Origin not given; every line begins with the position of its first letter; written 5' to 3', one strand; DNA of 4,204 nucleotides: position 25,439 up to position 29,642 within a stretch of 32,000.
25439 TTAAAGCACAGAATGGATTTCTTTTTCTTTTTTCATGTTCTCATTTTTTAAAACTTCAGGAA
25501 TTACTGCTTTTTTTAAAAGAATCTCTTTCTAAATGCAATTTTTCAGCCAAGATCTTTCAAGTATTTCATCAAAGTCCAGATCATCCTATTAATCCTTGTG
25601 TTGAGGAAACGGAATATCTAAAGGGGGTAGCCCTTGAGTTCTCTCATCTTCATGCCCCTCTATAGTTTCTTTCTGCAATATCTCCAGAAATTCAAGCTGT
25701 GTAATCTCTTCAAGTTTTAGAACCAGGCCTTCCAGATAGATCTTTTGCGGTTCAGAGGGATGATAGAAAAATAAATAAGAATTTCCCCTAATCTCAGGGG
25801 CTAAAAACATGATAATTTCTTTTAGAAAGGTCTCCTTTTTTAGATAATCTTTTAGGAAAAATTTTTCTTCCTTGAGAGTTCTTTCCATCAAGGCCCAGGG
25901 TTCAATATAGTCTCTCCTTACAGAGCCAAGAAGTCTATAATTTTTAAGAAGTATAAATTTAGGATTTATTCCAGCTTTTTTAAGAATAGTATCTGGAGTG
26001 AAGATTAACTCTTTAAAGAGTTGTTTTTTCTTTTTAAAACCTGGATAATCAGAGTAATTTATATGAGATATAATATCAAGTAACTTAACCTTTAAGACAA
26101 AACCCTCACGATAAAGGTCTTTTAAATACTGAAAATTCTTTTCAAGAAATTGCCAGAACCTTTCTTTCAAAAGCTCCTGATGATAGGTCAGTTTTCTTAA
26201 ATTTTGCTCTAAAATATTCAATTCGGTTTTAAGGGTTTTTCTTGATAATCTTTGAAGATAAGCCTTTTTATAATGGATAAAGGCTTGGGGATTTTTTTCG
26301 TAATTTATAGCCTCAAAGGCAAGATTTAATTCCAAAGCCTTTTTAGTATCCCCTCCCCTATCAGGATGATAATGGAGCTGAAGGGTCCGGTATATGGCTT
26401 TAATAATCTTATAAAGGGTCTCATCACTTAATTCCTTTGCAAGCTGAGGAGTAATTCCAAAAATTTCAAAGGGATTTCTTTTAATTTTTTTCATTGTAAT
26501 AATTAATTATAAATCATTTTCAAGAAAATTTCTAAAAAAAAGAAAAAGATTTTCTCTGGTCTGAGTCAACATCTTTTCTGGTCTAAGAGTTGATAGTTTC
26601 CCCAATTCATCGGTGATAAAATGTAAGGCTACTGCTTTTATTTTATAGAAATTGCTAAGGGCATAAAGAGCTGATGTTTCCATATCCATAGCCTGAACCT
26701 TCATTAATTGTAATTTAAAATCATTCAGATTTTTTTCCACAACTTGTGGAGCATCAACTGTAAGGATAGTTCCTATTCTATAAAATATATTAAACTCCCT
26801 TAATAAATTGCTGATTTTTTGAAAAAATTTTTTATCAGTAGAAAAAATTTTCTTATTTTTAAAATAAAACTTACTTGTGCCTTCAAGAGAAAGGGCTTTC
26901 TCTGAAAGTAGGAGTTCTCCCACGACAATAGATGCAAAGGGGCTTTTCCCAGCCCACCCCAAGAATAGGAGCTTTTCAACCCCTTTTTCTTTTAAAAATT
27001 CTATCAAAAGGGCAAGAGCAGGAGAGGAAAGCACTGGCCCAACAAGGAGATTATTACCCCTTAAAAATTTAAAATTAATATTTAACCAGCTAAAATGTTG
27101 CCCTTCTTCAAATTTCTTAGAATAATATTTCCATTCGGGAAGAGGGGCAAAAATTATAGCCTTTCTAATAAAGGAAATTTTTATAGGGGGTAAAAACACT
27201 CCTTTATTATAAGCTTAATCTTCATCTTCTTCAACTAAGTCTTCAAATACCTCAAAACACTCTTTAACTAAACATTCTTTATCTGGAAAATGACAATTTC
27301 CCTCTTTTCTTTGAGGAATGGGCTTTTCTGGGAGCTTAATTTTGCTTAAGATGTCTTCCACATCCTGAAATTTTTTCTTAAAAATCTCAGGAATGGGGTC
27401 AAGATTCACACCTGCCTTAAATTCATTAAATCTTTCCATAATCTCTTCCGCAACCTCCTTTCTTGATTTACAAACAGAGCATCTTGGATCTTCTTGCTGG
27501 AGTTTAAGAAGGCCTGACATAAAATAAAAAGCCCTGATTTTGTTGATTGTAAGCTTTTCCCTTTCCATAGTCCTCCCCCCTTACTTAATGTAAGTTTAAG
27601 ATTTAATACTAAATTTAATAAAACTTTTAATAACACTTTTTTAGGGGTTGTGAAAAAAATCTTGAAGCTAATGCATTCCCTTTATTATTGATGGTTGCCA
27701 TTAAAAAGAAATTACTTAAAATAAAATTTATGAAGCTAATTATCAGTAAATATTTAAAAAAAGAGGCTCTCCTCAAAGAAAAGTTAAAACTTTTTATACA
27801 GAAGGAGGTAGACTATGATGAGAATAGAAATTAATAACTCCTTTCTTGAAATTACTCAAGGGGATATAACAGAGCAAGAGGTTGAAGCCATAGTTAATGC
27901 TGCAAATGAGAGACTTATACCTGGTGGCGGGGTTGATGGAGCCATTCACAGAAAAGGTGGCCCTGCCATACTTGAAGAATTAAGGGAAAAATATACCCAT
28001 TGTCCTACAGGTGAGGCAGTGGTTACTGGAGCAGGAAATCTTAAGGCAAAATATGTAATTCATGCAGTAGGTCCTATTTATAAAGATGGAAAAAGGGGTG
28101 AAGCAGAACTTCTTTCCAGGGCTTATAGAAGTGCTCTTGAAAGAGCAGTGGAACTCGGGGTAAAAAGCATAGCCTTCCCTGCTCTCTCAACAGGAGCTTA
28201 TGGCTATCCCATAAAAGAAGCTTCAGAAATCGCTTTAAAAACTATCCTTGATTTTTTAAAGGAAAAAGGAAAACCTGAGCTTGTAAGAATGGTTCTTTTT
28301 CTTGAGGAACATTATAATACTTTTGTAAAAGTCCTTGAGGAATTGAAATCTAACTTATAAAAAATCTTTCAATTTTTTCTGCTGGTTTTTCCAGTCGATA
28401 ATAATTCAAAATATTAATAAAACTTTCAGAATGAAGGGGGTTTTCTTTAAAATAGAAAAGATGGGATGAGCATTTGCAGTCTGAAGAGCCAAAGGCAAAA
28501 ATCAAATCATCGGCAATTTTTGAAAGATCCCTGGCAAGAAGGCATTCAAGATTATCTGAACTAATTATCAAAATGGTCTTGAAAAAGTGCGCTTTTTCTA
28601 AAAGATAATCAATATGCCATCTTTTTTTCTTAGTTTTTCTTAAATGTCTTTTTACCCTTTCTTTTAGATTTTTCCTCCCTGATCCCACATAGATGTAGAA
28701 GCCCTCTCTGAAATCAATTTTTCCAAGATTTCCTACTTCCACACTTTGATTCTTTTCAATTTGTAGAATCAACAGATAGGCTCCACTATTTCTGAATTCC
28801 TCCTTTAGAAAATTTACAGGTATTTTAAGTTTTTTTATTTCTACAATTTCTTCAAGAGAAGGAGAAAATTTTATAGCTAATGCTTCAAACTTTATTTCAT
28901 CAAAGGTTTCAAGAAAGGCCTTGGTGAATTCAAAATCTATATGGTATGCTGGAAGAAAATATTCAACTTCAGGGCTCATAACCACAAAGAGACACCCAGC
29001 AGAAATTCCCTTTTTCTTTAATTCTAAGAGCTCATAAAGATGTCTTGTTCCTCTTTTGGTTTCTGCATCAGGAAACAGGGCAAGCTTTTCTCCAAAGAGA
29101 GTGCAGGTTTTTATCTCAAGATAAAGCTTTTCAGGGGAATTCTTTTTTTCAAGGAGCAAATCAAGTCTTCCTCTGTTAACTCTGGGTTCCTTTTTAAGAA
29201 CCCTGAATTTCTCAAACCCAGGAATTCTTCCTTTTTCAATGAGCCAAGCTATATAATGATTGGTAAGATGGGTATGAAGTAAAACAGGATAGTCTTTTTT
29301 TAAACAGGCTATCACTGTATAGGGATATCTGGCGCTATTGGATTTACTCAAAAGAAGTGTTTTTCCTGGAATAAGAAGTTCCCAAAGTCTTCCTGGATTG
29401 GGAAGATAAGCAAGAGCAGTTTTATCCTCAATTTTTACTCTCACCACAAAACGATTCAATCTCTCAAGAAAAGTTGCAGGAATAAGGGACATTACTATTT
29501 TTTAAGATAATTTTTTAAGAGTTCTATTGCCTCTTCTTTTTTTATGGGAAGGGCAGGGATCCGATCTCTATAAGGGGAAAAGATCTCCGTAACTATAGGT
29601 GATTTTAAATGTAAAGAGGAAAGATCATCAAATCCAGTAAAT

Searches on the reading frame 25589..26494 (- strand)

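Call 19: search_protein_families(library=pfam, proteins=[window:25589-26494:-], max_evalue=0.001)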
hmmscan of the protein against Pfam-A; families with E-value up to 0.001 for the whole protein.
window:25589-26494:- (301 aa): 1 family
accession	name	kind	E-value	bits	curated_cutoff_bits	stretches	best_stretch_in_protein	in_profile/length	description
PF00226.36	DnaJ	-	0.00029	21.3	27.8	1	29-64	15-54/63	DnaJ domain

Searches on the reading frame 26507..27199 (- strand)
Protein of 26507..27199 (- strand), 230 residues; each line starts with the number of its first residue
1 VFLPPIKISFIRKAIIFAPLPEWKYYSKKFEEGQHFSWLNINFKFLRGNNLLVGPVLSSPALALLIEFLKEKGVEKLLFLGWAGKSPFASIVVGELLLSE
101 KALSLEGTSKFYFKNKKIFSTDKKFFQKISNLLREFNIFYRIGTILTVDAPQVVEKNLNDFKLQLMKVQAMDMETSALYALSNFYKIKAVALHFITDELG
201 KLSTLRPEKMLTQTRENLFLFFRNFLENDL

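Call 19: search_protein_families(library=pfam, proteins=[window:26507-27199:-], max_evalue=0.001)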
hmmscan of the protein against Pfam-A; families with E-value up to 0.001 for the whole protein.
window:26507-27199:- (230 aa): 1 family
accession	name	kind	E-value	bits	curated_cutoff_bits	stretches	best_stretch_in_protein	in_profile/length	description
PF01048.26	PNP_UDP_1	-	8.6e-18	65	25.1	1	55-225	53-231/233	Phosphorylase superfamily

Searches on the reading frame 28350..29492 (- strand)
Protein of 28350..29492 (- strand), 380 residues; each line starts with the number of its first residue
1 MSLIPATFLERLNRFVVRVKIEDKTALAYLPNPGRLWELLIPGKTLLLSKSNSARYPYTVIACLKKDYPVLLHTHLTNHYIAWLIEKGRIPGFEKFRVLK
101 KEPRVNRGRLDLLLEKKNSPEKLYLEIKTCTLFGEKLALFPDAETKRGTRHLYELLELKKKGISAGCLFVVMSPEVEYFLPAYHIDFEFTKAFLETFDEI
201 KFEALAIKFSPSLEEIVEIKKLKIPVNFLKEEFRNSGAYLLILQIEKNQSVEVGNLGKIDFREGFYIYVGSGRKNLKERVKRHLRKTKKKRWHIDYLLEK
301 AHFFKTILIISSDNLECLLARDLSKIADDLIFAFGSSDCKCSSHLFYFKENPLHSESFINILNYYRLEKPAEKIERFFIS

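Call 19: search_protein_families(library=pfam, proteins=[window:28350-29492:-], max_evalue=0.001)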
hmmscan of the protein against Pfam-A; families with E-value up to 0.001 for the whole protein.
window:28350-29492:- (380 aa): 3 families
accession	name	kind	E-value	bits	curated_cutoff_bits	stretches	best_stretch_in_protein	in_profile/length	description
PF03749.19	SfsA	-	2.6e-33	115.2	22.8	1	76-210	2-135/138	Sugar fermentation stimulation protein RE domain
PF01986.22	DUF123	-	2.7e-25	89.1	25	1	259-347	1-95/95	Domain of unknown function DUF123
PF17746.7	SfsA_N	-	4.9e-17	62.2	25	1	9-70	1-61/63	SfsA N-terminal OB domain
